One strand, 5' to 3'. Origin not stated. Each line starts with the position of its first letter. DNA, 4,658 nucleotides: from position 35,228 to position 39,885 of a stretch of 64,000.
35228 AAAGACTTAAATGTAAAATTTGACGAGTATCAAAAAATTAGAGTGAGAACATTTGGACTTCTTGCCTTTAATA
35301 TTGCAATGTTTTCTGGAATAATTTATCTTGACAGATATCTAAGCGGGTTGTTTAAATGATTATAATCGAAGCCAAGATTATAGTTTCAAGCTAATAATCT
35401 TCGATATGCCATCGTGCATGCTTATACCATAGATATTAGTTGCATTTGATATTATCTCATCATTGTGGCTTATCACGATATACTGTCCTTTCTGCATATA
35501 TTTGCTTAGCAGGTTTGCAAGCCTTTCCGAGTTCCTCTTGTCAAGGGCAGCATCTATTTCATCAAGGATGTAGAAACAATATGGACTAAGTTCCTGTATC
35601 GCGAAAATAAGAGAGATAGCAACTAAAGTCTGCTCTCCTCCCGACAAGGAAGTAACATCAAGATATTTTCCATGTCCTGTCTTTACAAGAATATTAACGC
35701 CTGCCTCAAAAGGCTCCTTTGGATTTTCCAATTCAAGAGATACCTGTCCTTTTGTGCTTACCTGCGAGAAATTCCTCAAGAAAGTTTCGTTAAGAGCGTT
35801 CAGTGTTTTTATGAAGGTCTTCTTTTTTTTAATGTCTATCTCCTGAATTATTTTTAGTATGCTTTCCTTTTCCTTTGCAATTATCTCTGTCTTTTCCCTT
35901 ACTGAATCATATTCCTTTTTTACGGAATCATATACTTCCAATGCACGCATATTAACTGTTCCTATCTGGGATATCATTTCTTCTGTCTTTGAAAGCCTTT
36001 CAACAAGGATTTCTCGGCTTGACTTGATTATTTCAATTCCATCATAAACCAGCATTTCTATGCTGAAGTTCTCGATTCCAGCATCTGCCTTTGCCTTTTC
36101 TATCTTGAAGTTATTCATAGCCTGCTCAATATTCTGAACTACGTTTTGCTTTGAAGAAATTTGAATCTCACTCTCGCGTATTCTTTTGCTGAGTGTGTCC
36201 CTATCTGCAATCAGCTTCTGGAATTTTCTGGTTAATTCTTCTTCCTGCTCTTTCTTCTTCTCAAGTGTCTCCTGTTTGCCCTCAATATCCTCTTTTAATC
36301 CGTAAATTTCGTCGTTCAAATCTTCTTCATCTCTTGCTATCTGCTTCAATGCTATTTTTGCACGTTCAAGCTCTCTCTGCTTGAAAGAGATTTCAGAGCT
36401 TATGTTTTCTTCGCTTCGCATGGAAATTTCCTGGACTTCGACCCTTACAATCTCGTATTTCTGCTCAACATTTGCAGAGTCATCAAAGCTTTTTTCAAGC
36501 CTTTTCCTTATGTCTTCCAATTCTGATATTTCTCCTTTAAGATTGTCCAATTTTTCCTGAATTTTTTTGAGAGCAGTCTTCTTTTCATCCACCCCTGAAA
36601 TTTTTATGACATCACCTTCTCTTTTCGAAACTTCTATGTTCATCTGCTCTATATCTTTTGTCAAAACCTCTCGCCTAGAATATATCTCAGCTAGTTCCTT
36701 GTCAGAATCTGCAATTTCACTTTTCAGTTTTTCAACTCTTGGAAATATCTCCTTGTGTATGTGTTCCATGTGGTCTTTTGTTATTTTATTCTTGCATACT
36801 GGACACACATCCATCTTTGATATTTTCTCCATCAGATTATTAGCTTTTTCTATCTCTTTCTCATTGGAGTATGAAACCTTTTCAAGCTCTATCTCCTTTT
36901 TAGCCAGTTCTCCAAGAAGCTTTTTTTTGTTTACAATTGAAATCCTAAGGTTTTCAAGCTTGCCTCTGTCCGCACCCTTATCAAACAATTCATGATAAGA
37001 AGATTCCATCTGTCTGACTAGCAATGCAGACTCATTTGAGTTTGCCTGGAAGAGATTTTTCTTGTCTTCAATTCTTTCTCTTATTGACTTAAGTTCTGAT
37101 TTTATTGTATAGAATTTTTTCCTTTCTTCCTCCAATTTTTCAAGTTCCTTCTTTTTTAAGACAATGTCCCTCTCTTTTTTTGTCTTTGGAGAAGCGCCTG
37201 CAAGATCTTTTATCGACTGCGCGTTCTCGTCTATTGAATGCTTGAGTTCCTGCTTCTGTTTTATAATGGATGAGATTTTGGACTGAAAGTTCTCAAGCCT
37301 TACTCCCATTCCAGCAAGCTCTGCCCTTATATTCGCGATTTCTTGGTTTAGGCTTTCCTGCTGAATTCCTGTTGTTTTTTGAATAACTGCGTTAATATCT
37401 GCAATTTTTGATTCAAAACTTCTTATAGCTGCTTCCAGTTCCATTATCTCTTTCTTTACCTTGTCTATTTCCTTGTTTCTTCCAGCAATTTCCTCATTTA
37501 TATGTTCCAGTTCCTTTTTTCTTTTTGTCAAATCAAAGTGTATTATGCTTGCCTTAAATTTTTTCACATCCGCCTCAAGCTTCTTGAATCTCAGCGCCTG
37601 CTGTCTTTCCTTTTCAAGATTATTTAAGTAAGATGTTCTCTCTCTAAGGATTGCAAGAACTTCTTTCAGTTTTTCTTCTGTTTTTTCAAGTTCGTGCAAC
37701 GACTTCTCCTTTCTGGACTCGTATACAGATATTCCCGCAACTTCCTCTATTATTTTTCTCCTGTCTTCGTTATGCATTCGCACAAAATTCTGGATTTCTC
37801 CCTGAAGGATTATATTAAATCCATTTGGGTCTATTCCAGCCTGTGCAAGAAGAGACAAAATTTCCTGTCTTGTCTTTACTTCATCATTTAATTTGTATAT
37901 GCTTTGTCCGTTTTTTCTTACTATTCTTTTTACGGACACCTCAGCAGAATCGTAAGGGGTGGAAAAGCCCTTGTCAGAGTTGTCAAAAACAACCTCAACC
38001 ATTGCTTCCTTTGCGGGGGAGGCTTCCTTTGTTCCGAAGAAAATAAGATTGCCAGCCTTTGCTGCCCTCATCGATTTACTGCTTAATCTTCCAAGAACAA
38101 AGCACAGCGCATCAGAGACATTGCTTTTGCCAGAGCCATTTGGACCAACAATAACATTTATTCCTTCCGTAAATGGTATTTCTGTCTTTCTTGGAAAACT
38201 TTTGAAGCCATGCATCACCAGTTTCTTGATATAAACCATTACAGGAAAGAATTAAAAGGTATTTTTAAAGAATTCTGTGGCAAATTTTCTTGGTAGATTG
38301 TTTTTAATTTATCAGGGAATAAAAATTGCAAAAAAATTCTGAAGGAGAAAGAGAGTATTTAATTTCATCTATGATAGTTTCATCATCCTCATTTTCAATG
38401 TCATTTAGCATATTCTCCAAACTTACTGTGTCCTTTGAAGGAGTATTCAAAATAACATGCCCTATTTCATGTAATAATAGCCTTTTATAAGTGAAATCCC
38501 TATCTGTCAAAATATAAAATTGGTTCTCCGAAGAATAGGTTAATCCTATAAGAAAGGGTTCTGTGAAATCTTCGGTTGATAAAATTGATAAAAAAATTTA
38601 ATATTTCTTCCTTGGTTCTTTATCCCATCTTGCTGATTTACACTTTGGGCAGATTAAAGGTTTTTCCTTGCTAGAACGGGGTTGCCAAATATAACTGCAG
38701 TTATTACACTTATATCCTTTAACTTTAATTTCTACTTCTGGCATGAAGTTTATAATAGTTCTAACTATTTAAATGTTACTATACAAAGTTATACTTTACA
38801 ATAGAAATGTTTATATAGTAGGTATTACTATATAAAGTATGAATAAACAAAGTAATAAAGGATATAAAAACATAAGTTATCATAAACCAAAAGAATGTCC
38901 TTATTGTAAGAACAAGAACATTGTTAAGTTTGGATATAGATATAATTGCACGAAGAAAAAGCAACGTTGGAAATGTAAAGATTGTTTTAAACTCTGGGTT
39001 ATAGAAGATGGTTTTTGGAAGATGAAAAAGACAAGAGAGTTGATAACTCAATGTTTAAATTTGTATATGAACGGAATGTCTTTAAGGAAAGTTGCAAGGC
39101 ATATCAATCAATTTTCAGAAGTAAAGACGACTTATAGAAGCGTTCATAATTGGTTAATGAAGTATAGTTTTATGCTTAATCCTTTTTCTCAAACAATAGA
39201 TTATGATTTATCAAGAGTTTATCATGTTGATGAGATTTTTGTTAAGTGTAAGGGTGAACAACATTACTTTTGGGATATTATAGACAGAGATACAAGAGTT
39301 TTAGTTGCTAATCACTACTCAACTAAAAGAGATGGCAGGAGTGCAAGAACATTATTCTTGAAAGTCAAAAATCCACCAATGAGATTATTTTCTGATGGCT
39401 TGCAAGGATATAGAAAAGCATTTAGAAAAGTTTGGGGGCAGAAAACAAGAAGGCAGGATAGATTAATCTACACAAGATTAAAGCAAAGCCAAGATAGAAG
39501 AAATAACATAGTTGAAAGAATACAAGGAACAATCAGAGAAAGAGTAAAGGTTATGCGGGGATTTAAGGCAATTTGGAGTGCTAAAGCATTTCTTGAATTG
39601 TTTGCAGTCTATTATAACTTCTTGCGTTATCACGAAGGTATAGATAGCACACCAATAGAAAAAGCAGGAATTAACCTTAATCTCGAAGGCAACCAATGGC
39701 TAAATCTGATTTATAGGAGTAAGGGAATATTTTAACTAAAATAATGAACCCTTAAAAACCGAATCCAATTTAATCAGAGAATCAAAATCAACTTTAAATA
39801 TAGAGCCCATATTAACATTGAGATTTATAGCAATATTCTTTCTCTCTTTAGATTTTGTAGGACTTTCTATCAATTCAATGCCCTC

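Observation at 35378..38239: SMC head domains joined to a Rad50-type CPVC zinc hook instead of a hinge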

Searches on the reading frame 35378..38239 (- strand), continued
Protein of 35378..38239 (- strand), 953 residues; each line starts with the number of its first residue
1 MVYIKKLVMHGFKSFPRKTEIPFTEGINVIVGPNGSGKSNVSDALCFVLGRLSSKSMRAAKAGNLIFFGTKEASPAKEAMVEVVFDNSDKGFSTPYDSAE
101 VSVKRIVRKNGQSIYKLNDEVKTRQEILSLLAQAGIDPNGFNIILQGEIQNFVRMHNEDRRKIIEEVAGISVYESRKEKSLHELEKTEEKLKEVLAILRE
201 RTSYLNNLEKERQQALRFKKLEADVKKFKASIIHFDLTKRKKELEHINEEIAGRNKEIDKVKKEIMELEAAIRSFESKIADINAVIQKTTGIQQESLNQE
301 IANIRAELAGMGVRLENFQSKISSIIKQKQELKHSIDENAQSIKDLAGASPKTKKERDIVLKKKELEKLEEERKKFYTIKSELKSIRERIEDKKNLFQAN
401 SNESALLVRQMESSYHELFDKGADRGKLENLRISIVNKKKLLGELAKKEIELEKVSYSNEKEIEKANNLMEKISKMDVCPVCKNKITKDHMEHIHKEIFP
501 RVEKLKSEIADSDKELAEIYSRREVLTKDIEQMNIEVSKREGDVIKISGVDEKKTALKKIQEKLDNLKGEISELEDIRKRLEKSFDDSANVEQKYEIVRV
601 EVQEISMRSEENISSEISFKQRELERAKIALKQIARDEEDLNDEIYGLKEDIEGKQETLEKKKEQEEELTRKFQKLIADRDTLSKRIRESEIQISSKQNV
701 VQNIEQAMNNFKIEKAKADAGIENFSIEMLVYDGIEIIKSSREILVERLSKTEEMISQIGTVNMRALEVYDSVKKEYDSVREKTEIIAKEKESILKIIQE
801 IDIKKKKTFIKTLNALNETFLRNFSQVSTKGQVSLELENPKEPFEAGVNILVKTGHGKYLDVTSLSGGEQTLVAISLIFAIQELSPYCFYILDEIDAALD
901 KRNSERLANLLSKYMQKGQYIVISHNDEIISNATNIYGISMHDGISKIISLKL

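Call 51: list_cluster_members(proteins=[P0149, P0151, P0152, P0154, P0155, P0156, P0157, P0160, P0165, P0145])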
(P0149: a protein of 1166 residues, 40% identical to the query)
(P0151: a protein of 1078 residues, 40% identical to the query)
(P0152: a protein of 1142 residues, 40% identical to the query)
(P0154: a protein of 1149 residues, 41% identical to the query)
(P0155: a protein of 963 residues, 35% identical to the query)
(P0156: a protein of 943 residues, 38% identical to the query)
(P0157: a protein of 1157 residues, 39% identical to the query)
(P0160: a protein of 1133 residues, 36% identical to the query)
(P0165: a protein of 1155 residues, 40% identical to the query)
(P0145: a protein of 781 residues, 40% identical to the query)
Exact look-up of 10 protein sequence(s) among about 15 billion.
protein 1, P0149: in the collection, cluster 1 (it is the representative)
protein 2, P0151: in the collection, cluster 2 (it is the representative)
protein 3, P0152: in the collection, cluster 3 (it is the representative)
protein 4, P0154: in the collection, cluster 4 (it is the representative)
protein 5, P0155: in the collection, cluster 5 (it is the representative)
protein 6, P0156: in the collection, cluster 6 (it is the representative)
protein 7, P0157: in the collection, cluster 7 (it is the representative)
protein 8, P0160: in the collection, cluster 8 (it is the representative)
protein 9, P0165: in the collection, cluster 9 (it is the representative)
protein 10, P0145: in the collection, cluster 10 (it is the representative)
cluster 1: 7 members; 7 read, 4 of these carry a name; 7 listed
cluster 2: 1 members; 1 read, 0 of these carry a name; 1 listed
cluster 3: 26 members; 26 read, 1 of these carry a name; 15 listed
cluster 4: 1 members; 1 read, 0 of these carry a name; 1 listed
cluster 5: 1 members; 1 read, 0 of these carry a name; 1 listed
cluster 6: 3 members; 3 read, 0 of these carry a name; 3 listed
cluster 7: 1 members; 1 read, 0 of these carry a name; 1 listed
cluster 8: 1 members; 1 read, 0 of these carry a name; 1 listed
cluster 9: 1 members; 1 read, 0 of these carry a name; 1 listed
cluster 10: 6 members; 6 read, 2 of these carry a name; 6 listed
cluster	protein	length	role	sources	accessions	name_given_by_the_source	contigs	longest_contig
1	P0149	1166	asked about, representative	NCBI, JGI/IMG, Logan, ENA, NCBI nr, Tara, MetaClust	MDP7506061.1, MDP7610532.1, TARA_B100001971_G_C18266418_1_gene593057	MAG: chromosome segregation protein SMC [Candidatus Woesearchaeota archaeon] | chromosome segregation protein | chromosome segregation protein SMC [Candidatus Woesearchaeota archaeon]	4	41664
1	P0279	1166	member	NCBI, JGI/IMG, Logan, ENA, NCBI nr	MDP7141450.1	MAG: chromosome segregation protein SMC [Candidatus Woesearchaeota archaeon] | chromosome segregation protein | chromosome segregation protein SMC [Candidatus Woesearchaeota archaeon]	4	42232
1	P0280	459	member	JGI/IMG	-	chromosome segregation protein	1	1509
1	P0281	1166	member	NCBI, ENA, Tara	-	strand:- start:3700 stop:7200 length:3501 start_codon:yes stop_codon:yes ...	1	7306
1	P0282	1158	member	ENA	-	-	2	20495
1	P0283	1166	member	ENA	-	-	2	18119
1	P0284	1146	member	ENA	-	-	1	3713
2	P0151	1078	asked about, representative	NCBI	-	-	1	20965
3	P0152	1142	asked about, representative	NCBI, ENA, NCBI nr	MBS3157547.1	chromosome segregation protein SMC [Candidatus Woesearchaeota archaeon]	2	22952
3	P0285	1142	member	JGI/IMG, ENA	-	-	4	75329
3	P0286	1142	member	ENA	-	-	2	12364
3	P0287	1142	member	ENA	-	-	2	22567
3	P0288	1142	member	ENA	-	-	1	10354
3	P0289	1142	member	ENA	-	-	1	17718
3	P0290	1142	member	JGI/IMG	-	-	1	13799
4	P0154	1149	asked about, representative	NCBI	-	-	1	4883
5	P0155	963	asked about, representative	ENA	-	-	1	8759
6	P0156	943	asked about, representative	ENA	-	-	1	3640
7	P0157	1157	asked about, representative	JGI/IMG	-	-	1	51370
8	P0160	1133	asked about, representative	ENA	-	-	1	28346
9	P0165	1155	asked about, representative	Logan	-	-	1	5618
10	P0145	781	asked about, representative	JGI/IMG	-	-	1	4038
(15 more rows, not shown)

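Call 56: find_encoding_contigs(protein=P0149, flank=10000, max_places=3)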
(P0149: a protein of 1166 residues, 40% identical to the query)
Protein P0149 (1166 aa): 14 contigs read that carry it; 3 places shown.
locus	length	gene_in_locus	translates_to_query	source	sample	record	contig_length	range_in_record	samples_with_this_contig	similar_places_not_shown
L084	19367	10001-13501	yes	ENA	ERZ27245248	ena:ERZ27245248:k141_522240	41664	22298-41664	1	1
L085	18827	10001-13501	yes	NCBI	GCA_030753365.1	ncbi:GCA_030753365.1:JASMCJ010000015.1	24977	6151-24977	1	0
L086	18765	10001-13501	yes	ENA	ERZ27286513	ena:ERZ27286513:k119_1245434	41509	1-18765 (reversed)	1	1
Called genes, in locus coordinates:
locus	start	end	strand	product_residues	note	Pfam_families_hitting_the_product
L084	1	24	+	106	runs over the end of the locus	-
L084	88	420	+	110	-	PF08984:DUF1858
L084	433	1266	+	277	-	-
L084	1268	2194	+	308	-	PF02779:Transket_pyr, PF17147:PFOR_II (faint), PF02780:Transketolase_C, PF22613:Transketolase_C_1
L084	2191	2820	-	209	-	PF07314:Lit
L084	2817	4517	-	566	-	PF14716:HHH_8, PF14520:HHH_5, PF14791:DNA_pol_B_thumb, PF02811:PHP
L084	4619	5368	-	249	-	-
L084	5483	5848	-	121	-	-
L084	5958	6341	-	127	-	-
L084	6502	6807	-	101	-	PF03091:CutA1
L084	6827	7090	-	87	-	PF13187:Fer4_9 (faint), PF13534:Fer4_17 (faint), PF12797:Fer4_2 (faint), PF12837:Fer4_6 (faint), PF13237:Fer4_10 (weak), PF14697:Fer4_21, PF12838:Fer4_7 (weak), PF00037:Fer4 (weak), +1 more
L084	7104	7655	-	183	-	PF01558:POR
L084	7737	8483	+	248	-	PF01798:Nop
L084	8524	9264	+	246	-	PF01987:AIM24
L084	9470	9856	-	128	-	PF01938:TRAM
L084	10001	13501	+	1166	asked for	PF02463:SMC_N, PF13175:AAA_15, PF13304:AAA_21 (weak), PF06470:SMC_hinge, PF13304:AAA_21 (weak)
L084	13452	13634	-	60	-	-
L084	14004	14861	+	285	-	-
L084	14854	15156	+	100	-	PF01035:DNA_binding_1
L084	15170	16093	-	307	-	PF08271:Zn_Ribbon_TF, PF00382:TFIIB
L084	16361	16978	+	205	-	-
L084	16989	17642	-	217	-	PF05175:MTS, PF03602:Cons_hypoth95, PF06325:PrmA, PF13649:Methyltransf_25 (weak), PF13847:Methyltransf_31 (weak)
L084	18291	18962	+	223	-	PF05531:NPV_P10 (faint)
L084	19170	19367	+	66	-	?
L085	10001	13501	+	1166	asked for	PF02463:SMC_N, PF13175:AAA_15, PF13304:AAA_21 (weak), PF06470:SMC_hinge, PF13304:AAA_21 (weak)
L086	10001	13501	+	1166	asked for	PF02463:SMC_N, PF13175:AAA_15, PF13304:AAA_21 (weak), PF06470:SMC_hinge, PF13304:AAA_21 (weak)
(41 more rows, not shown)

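Call 58: search_protein_families(library=pfam, proteins=[L084:14004-14861:+, L084:433-1266:+, L084:4619-5368:-, L084:16361-16978:+, L084:18291-18962:+], max_evalue=10)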
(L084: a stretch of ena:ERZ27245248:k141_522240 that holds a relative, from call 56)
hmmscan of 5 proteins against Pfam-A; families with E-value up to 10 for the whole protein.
L084:14004-14861:+ (285 aa): 1 family
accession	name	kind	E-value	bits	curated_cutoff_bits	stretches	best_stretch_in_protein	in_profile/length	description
PF01369.25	Sec7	-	0.0051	16.9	22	1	112-209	12-100/183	Sec7 domain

L084:433-1266:+ (277 aa): 1 family
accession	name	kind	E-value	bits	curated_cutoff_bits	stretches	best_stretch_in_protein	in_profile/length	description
PF14633.12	SH2_2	-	0.034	14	27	1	103-216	90-207/211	SH2 domain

L084:4619-5368:- (249 aa): 0 families

L084:16361-16978:+ (205 aa): 1 family
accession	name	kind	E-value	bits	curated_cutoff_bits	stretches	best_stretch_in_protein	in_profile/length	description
PF03692.20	CxxCxxCC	-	5.7e-05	24.2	23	1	49-83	42-73/85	Putative zinc- or iron-chelating domain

L084:18291-18962:+ (223 aa): 31 families (the best 25 are shown)
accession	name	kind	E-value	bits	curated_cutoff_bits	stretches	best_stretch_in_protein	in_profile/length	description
PF05531.17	NPV_P10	-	1.2e-05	26.2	29.8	1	78-125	12-62/75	Nucleopolyhedrovirus P10 protein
PF16740.10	SKA2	-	9.9e-05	22.5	30.1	1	54-115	23-83/110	Spindle and kinetochore-associated protein 2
PF01475.25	FUR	-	0.00033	21.2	23.1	1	160-220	13-74/121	Ferric uptake regulator family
PF04513.17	Baculo_PEP_C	-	0.00045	20.7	38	1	15-122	26-128/140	Baculovirus polyhedron envelope protein, PEP, C terminus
PF24423.1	OVT1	-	0.0039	18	30.9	1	71-143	2-74/100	Major antigen, helical domain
PF06156.18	YabA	-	0.0086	17.1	30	1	72-143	10-76/103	Initiation control protein YabA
PF10046.14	BLOC1_2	-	0.014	16.2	33.4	1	28-97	11-78/96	Biogenesis of lysosome-related organelles complex-1 subunit 2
PF06103.16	DUF948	-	0.019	15.6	37.2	1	73-124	22-73/89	Bacterial protein of unknown function (DUF948)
PF06825.17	HSBP1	-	0.022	15.1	28.6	2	108-126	23-41/51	Heat shock factor binding protein 1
PF25101.1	Spectrin_7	-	0.023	15.5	27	1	49-102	6-59/99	Animal spectrin repeats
PF16559.10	GIT_CC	-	0.024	14.8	28.7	1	24-68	17-61/66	GIT coiled-coil Rho guanine nucleotide exchange factor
PF23991.1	DUF7310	-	0.025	15.5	40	2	69-115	36-82/83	Coiled-coil region of unknown function (DUF7310)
PF06419.17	COG6_N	-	0.025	15.2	27.4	1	77-126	33-82/114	Conserved oligomeric complex COG6, N-terminal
PF10805.13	DUF2730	-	0.025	15.1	24.9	1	73-124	36-89/102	Protein of unknown function (DUF2730)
PF25450.1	Rab11-FIP3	-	0.032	15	31.9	1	71-118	62-109/125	Rab11-FIP3-like domain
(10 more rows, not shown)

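Call 68: find_encoding_contigs(protein=P0275, flank=8000, max_places=2)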
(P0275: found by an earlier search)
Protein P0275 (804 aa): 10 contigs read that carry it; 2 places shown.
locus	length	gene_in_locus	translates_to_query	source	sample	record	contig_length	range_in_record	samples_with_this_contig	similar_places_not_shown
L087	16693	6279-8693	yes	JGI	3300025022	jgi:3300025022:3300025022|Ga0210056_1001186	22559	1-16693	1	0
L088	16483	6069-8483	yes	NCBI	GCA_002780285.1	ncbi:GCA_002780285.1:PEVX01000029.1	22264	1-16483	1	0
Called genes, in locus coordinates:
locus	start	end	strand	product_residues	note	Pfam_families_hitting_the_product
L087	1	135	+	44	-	?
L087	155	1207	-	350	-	PF00211:Guanylate_cyc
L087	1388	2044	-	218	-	PF01135:PCMT, PF01596:Methyltransf_3 (faint), PF08704:GCD14, PF01209:Ubie_methyltran (faint), PF13847:Methyltransf_31 (weak)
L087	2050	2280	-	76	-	-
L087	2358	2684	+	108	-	-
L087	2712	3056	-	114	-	-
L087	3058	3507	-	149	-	-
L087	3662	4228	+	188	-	PF05204:Hom_end (faint), PF14528:LAGLIDADG_3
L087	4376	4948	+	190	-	PF06821:Ser_hydrolase, PF10230:LIDHydrolase (faint)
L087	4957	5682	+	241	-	PF01351:RNase_HII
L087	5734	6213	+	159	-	PF00583:Acetyltransf_1 (weak)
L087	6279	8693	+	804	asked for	PF02463:SMC_N, PF13175:AAA_15 (weak), PF13476:AAA_23, PF13304:AAA_21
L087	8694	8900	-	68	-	-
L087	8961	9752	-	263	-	PF02775:TPP_enzyme_C, PF12367:PFO_beta_C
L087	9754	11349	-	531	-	PF01558:POR, PF01855:POR_N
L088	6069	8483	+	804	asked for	PF02463:SMC_N, PF13175:AAA_15 (weak), PF13476:AAA_23, PF13304:AAA_21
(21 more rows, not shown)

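Call 70: search_protein_families(library=padloc, proteins=[window:35378-38239:-], max_evalue=0.001)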
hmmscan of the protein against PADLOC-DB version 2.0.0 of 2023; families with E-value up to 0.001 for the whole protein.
window:35378-38239:- (953 aa): 35 families (the best 25 are shown)
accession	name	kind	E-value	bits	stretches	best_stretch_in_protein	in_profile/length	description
PDLC04135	mad3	-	2e-53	180.3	1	3-952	1-351/374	mads_3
PDLC03859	LmuB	-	1.7e-24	85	1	2-412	3-451/611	-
PDLC03865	LmuB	-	5.9e-17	59.2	3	4-98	3-115/1007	-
PDLC02979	AriA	-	8.4e-16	56.7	1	3-346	2-277/373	-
PDLC00580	JetC3|JetC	-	1e-12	45.2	2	135-420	148-434/1068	DUF3584 domain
PDLC02980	AriA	-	2.1e-12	45.6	2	712-931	220-304/304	-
PDLC00519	JetC1|JetC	-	1.5e-11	41.3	1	177-418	212-446/1097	DUF3584 domain; MukB-like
PDLC03863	LmuB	-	9.3e-11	39.1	2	2-474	3-471/610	-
PDLC02335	AbiLi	-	1.3e-09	35.6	1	724-931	111-242/326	AbiLi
PDLC03868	LmuB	-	4.7e-09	33.1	1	178-718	182-717/1035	-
PDLC04178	HEC-01A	-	5e-09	33.7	1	2-60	7-63/399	-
PDLC00278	PtuA1|PtuA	-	3.4e-08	31.2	1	3-57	2-55/436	AAA ATPase domain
PDLC00271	PtuA1|PtuA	-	3.6e-08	31.4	1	3-102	2-102/421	AAA ATPase domain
PDLC04177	HEC-01A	-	4.7e-08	30.5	1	3-279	4-269/393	-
PDLC02668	DndD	-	1.4e-07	28.9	1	492-931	211-626/659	DndD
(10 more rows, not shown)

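Call 73: find_encoding_contigs(protein=P0001, flank=10000, max_places=2)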
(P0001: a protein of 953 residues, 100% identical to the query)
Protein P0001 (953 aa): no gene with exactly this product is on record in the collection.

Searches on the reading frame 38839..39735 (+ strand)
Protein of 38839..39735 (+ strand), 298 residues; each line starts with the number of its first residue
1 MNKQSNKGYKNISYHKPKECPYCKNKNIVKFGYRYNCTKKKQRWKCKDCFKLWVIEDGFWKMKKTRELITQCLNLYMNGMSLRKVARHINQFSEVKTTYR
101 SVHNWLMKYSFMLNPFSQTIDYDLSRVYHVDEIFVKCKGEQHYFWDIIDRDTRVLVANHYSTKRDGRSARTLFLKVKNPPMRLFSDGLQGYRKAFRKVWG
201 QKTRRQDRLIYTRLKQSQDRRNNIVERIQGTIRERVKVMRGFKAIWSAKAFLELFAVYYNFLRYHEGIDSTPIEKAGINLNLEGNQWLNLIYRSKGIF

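Call 16: search_protein_families(library=pfam, proteins=[window:38839-39735:+], max_evalue=0.01)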
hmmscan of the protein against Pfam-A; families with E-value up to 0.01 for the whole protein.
window:38839-39735:+ (298 aa): 3 families
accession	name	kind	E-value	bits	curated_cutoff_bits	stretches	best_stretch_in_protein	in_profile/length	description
PF13610.12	DDE_Tnp_IS240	-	3.7e-19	69.7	27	1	128-261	4-135/139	DDE domain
PF13683.12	rve_3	-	4.8e-05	23.5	26.5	1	221-270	15-64/67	Integrase core domain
PF00872.24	Transposase_mut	-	0.0082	15.5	21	0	63-95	98-130/379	Transposase, Mutator family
